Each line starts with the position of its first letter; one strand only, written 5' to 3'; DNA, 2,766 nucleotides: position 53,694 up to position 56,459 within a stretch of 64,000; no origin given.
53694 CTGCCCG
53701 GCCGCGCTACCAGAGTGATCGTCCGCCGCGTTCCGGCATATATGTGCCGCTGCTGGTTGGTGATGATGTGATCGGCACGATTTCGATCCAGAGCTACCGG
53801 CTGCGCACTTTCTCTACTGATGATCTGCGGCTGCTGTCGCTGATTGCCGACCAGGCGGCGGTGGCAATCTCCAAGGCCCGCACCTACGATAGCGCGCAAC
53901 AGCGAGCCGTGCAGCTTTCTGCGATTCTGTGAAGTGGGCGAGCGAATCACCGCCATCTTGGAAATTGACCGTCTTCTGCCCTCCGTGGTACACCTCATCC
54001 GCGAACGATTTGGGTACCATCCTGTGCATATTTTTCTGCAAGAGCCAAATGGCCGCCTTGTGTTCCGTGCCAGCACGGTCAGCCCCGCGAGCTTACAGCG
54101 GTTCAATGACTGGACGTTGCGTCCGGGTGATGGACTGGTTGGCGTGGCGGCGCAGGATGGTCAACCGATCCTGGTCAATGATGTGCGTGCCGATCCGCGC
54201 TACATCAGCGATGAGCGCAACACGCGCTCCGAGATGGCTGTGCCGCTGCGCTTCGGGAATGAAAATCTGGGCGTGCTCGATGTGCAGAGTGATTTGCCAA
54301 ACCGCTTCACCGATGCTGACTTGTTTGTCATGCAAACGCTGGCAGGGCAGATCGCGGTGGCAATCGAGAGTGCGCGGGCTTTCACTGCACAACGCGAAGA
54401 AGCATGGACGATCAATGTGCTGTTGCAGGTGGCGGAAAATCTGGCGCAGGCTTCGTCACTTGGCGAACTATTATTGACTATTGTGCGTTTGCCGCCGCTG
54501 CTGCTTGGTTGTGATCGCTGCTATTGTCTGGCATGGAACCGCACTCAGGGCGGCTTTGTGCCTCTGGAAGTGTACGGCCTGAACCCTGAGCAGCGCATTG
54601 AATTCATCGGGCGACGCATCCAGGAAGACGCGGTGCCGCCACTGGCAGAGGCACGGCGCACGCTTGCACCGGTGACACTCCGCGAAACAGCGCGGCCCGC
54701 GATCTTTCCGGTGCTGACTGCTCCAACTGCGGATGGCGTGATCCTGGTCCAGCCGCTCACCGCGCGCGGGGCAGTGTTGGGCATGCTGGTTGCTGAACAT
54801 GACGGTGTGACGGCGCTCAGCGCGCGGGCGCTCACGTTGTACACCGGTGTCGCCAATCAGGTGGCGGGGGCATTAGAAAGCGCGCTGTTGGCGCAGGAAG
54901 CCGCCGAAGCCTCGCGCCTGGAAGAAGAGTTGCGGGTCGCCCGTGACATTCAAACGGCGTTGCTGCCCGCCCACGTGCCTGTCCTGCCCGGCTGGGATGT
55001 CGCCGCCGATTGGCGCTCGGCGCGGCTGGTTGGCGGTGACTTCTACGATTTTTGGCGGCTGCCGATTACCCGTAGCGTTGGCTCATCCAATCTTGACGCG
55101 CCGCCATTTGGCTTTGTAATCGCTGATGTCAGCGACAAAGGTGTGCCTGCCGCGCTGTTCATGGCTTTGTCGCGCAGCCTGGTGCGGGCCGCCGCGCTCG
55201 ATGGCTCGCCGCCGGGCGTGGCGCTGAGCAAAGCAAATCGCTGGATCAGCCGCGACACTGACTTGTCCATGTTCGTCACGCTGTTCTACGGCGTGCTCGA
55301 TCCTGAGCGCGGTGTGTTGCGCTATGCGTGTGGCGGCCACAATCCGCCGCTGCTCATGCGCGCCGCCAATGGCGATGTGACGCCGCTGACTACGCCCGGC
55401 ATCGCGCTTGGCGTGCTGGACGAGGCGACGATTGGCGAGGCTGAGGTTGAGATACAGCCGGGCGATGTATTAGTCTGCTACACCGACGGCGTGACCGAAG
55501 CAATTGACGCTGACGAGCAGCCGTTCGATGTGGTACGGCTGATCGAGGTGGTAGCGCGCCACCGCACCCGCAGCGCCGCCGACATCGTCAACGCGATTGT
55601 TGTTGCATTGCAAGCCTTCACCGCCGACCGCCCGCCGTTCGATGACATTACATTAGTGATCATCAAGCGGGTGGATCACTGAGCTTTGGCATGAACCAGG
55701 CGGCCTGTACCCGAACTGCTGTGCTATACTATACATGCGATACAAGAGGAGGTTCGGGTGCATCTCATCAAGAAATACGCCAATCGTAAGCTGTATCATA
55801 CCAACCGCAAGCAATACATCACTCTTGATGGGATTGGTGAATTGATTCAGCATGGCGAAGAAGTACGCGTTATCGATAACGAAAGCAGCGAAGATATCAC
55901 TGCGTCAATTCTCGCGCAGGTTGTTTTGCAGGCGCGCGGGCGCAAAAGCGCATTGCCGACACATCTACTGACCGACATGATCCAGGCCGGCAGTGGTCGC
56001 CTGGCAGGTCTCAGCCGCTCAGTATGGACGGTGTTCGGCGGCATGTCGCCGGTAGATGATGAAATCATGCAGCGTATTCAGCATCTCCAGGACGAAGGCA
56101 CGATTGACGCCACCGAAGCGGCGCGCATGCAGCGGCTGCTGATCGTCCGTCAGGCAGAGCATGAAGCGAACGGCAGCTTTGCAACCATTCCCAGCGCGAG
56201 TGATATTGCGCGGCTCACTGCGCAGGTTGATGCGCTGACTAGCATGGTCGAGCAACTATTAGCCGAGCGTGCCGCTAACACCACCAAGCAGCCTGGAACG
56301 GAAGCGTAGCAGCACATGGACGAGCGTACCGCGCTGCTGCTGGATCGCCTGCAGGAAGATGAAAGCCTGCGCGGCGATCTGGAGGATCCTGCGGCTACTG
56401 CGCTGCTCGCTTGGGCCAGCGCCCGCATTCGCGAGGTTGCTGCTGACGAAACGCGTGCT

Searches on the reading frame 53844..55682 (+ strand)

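Call 87: search_protein_families(library=pfam, max_evalue=0.00001, proteins=[window:53844-55682:+])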
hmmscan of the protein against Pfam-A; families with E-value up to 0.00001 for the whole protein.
window:53844-55682:+ (612 aa): 4 families
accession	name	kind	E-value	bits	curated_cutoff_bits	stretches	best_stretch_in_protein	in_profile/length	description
PF07228.17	SpoIIE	-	5.9e-54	183.4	25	1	423-609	6-191/192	Stage II sporulation protein E (SpoIIE)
PF13185.12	GAF_2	-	7.3e-25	88.2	28.6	1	40-175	3-136/136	GAF domain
PF01590.32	GAF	-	9.8e-24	84.8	22.4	1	41-174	2-133/133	GAF domain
PF13492.12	GAF_3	-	3e-16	60.5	27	1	42-175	3-128/129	GAF domain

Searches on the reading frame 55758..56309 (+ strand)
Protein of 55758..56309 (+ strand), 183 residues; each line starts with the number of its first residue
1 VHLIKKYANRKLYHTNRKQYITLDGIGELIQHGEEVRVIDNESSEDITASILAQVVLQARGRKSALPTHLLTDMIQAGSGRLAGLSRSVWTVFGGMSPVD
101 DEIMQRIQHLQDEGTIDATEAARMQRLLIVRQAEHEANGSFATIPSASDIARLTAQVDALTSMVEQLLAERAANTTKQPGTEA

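Call 87: search_protein_families(library=pfam, max_evalue=0.00001, proteins=[window:55758-56309:+])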
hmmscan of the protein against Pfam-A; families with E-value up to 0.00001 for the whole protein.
window:55758-56309:+ (183 aa): 1 family
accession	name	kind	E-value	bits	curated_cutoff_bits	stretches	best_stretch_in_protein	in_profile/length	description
PF07879.16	PHB_acc_N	-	1.7e-24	86.1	25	1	3-60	1-58/61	PHB/PHA accumulation regulator DNA-binding domain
